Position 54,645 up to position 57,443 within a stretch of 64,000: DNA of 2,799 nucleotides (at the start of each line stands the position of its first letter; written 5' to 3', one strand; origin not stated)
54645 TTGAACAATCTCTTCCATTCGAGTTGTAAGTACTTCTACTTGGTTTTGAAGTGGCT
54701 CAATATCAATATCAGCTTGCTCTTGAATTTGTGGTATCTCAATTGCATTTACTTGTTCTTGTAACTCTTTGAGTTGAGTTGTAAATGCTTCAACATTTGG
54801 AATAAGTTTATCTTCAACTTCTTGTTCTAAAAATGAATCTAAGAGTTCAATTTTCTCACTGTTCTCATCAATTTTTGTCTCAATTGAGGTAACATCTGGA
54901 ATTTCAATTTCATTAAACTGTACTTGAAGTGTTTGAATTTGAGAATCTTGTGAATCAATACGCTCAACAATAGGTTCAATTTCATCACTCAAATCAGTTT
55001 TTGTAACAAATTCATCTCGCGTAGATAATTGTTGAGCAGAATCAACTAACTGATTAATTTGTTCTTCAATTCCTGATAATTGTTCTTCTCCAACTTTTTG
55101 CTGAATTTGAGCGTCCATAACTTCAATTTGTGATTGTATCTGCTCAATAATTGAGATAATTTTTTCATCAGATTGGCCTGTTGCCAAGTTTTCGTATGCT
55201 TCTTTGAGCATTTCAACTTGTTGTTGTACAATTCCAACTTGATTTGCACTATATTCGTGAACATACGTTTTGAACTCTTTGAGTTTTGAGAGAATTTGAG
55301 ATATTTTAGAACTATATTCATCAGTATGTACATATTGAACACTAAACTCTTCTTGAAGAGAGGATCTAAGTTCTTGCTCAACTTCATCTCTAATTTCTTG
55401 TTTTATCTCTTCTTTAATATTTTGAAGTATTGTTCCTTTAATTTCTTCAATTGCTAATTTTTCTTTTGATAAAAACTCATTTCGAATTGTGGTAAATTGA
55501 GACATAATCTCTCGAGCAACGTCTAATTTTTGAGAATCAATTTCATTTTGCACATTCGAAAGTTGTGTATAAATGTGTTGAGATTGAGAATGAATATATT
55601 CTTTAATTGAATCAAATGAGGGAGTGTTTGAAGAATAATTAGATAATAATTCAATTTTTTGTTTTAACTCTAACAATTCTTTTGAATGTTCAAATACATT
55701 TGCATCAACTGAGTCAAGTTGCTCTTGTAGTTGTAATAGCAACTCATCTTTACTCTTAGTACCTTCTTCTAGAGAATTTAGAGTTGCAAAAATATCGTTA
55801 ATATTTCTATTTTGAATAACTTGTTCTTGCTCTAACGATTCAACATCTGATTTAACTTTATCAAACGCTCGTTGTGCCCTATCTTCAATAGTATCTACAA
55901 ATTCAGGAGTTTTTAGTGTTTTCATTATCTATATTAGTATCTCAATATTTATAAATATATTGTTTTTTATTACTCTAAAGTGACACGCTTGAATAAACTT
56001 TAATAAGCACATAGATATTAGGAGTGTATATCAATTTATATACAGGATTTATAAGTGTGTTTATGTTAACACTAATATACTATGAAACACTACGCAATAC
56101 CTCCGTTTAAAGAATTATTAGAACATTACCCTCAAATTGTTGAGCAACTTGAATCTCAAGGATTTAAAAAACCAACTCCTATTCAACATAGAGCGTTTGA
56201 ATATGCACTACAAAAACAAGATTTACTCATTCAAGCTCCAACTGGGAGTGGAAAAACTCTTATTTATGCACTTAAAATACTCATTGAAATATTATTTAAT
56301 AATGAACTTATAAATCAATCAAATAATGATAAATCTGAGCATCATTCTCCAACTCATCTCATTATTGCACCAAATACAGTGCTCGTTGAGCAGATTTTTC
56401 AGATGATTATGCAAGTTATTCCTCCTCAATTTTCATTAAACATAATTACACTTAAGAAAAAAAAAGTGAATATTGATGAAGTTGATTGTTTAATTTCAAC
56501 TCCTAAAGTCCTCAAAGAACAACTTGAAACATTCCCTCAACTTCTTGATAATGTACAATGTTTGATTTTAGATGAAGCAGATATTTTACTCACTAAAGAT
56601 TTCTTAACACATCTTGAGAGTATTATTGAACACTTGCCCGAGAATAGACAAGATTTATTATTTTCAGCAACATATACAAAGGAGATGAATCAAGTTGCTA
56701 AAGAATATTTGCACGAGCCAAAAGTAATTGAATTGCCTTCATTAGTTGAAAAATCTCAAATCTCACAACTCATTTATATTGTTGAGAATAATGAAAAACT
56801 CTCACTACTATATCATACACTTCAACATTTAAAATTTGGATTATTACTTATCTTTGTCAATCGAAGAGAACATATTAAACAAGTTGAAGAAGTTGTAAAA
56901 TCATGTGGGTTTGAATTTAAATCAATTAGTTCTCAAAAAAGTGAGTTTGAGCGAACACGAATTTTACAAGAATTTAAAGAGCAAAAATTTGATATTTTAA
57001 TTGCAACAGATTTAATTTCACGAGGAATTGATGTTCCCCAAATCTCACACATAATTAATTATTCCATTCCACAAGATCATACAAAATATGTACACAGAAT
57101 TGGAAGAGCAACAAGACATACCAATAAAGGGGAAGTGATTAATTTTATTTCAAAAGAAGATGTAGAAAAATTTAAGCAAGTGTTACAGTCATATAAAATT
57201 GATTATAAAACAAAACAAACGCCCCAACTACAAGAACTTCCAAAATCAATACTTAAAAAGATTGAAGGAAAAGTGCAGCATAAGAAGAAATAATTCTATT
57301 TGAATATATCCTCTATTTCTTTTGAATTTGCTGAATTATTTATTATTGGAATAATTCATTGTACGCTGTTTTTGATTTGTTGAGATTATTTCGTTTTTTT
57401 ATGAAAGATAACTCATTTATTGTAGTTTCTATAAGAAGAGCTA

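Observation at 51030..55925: A 1631-aa acidic coiled-coil giant with no enzymatic domain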

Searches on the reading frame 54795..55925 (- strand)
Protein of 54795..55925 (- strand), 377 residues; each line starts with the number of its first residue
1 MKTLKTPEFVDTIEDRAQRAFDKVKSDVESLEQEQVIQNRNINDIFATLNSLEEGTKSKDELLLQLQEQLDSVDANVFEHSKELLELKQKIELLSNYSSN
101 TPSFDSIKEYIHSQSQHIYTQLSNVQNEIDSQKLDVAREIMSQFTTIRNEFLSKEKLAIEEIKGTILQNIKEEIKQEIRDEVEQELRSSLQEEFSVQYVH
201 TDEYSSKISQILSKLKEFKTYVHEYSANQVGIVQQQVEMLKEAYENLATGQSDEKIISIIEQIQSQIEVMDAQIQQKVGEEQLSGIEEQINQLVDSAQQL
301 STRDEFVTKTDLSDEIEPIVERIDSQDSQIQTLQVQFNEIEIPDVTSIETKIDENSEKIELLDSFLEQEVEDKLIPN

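Call 31: find_related_loci(query=A1, collection=genome_contigs, flank=10000)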
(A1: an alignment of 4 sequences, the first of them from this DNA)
Query A1 (377 aa) in genome_contigs; peptide patterns used: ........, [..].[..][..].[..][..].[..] (x = any residue, [..] = any of these).
178 stretches matched a pattern; 2 encode a relative of the query (tblastn E <= 1e-3); 2 distinct loci.
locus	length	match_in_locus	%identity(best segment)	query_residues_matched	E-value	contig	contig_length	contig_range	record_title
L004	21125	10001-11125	43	1-376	5e-87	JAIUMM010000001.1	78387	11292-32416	MAG: Nanoarchaeota archaeon isolate PBR18_bin24 bin24.contig0000, whole genome shotgun sequence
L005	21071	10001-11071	39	1-376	4e-75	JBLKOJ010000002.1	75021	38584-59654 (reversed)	MAG: Candidatus Woesearchaeota archaeon isolate MAG.40.165 NODE_1074_length_75021_cov_33.672035, whole genome shotgun se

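Call 35: find_related_loci(query=A1, collection=metagenome_contigs, flank=10000)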
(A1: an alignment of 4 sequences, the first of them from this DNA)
Query A1 (377 aa) in metagenome_contigs; peptide patterns used: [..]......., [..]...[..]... (x = any residue, [..] = any of these).
399 stretches matched a pattern, but none encodes a relative of the query by tblastn (E <= 1e-3).

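Call 42: search_solved_structures(query=A1, max_evalue=1)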
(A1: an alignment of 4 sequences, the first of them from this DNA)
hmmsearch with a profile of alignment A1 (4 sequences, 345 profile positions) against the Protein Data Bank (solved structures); distinct sequences matched with E-value up to 1: 31.
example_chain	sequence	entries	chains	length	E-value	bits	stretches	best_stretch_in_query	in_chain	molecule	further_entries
6gaj_A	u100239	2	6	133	0.0025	20.4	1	39-134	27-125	Outer capsid protein sigma-1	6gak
6gao_A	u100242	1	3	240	0.0026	20.3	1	40-130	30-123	Outer capsid protein sigma-1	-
9ojr_H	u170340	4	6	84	0.015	17.9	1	249-321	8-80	Synaptosomal-associated protein 25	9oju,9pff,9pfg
1jth_A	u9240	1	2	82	0.026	17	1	249-321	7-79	SNAP25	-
6ip1_C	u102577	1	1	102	0.031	16.8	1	249-321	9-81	Synaptosomal-associated protein 25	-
6tdu_AN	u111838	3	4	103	0.032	16.8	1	236-282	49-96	inhibitor of F1 (IF1)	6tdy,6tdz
6eup_A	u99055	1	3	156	0.036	16.6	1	47-125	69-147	Adhesin A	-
1n7s_C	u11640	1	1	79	0.037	16.6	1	248-321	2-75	SNAP-25A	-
6eun_A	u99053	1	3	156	0.037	16.6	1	47-125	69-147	Adhesin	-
5low_D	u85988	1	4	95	0.039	16.5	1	247-321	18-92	Synaptosomal-associated protein 25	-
5lob_D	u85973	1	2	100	0.042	16.4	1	247-321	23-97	Synaptosomal-associated protein 25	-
4lin_A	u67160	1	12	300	0.051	16.1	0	42-121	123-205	Tail needle protein gp26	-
8qox_B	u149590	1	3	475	0.066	15.7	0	42-95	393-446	Conserved membrane protein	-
1l4a_C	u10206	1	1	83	0.068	15.7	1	251-321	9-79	S-SNAP25 fusion protein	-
6tik_C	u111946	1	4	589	0.071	15.6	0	48-167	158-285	Capsid protein,Putative adhesin/invasin,Capsid protein,Factor H-binding protein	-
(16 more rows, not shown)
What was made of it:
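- Closest known: DPANN coiled-coil proteins. Same: They are reported to resemble reovirus sigma-1 (6GAO), which is also the top, though weak, PDB profile hit of the giant's N-terminal region (E = 0.0025; call 42).
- The best, but weak, PDB profile hits are trimeric fibres: reovirus sigma-1 6GAJ/6GAO at E = 0.0025, trimeric autotransporter adhesins, and phage tail needle (call 42).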

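Call 60: predict_structure(alignment_id=A1)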
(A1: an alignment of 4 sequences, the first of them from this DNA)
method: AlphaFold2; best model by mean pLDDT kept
length: 377 residues; sequences in the alignment: 4
mean_pLDDT: 65.5   pTM: 0.20
mean pLDDT of the five models: 65.5, 57.6, 57.6, 56.3, 49.2
residues with pLDDT >= 90: 0; 70-90: 185; 50-70: 101; < 50: 91
segments of 3 or more residues with pLDDT < 50: 1-5, 97-103, 193-205, 215-233, 247-256, 276-284, 299-314
pLDDT, mean of each block of 10 residues (from residue 1): 49 77 88 85 85 82 84 80 80 53 58 77 81 78 81 76 72 71 66 40 47 47 42 51 48 50 61 51 51 57 36 54 75 65 62 84 84 60
secondary structure, 60 per line:
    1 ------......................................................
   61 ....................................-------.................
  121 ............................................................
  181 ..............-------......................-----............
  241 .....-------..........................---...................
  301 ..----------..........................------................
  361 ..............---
elements in order: H7-96 H104-194 H202-223 H229-245 H253-278 H282-302 H313-338 H345-374

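Call 63: search_protein_representatives(alignment_id=A1)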
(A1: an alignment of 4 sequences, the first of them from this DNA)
Query: 4 sequences, 345 profile positions. Proteins with E-value up to 0.001 (for the whole library): 22; up to 1e-10: 3; up to 1e-30: 3. The best 22 are listed.
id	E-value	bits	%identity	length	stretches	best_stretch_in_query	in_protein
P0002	6.6e-149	512.3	-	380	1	1-345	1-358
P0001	1.6e-147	507.8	-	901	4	1-345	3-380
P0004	1.4e-110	386.3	-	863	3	117-345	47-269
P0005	3.4e-07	46.3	-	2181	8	20-122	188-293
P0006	2.6e-06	43.4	-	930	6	24-179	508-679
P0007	4.3e-06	42.7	-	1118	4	28-123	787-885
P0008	1.7e-05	40.7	-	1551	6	23-113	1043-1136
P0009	2.2e-05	40.3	-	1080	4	50-137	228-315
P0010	6.7e-05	38.8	-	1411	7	42-125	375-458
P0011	7.8e-05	38.6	-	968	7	20-112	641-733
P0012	1.4e-04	37.7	-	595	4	40-155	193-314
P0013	2.0e-04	37.2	-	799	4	20-125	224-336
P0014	2.7e-04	36.8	-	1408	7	23-124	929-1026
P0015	3.1e-04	36.6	-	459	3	23-115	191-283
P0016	3.3e-04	36.5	-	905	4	38-112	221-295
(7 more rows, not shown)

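Call 72: search_protein_families(library=phrogs, proteins=[L004:10001-15586:+], max_evalue=0.001)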
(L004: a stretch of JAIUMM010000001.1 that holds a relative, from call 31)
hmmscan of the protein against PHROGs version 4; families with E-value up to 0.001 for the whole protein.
L004:10001-15586:+ (1861 aa): 2 families
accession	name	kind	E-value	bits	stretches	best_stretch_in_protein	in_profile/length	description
phrog_77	-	DNA, RNA and nucleotide metabolism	2.9e-08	33.7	1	1013-1300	464-786/967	SbcC-like subunit of palindrome specific endonuclease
phrog_26164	-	unknown function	0.00057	20.9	1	1613-1684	11-82/137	-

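Call 86: fold_search(model_id=the predicted structure, library=pdb)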
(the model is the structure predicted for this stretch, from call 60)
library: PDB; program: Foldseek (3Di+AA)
matches with E <= 10: 0; with E <= 0.001: 0
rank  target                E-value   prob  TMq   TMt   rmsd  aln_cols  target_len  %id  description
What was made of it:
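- Tried and rejected: The N-terminal model returned no matches (call 86).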

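Call 90: search_protein_families(library=pfam, proteins=[L005:15487-15831:-, L004:15741-16673:-], max_evalue=0.01)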
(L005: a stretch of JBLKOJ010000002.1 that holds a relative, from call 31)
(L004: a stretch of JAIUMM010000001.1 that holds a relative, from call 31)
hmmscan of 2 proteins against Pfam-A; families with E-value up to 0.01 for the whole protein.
L005:15487-15831:- (114 aa): 0 families

L004:15741-16673:- (310 aa): 2 families
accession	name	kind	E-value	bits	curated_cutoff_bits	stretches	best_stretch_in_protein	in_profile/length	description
PF01368.27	DHH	-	1.7e-23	83.7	28.1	1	6-144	4-125/125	DHH family, N-terminal domain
PF02833.19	DHHA2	-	1.8e-23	83.7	27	1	182-306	2-125/126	DHHA2 domain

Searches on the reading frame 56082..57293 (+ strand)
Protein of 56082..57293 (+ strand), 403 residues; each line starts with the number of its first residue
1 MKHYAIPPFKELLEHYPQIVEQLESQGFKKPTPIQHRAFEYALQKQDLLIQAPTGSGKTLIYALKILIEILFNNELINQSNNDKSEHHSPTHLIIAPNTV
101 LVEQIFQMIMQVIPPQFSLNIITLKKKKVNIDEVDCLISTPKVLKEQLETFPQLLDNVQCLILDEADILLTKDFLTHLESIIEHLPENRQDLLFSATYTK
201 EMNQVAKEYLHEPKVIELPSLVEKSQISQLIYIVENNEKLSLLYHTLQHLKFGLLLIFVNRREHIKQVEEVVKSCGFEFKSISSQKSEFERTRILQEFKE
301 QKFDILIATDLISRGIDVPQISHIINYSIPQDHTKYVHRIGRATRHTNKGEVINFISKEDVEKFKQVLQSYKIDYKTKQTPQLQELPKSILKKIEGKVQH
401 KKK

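Call 70: search_protein_families(library=pfam, proteins=[window:56082-57293:+], max_evalue=0.001)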
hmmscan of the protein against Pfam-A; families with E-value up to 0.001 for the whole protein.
window:56082-57293:+ (403 aa): 4 families
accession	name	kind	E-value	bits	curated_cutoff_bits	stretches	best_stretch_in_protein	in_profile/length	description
PF00270.35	DEAD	-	4.6e-33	114.8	26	1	32-204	1-166/167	DEAD/DEAH box helicase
PF00271.37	Helicase_C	-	6.9e-26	91.1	23.5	1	239-346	2-109/110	Helicase conserved C-terminal domain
PF04851.21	ResIII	-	2.8e-11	44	22.5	1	31-198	4-162/164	Type III restriction enzyme, res subunit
PF13086.12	AAA_11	-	0.00037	20.8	27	0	35-125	6-90/257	AAA domain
